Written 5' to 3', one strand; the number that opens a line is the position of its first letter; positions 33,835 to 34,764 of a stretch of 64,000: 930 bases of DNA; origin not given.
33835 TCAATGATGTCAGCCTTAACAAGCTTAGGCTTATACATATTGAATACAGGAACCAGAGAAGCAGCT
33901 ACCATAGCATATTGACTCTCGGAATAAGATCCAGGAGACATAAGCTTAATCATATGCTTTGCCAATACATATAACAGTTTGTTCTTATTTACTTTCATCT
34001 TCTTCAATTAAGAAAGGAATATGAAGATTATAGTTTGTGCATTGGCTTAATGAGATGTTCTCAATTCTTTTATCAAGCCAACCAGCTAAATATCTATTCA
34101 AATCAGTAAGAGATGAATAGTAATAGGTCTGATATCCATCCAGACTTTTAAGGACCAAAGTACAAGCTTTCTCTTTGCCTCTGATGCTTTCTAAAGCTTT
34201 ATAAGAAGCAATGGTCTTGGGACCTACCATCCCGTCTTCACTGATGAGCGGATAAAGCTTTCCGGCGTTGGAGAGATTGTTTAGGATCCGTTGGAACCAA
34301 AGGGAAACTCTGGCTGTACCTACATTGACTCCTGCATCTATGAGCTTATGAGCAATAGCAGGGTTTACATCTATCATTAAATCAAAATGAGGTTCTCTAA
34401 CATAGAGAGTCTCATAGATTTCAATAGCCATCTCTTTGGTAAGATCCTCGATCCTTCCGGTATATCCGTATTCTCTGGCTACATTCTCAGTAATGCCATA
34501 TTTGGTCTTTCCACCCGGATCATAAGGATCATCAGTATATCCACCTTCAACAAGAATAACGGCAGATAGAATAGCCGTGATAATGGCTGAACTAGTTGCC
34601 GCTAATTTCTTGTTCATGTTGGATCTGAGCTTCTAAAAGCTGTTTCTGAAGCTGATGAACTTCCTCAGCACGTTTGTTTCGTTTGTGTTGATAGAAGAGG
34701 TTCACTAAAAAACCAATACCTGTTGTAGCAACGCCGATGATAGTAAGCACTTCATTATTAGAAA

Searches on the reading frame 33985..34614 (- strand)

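Call 100: search_protein_families(library=pfam, max_evalue=0.01, proteins=[window:33985-34614:-])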
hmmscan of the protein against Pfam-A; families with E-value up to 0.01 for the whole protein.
window:33985-34614:- (209 aa): 2 families
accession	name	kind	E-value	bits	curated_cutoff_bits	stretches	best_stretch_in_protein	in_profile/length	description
PF05838.17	Glyco_hydro_108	-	1e-19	71.3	21.2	1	18-99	3-85/85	Glycosyl hydrolase 108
PF09374.15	PG_binding_3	-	3.4e-09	37.2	24.6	1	104-183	3-75/76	Predicted Peptidoglycan domain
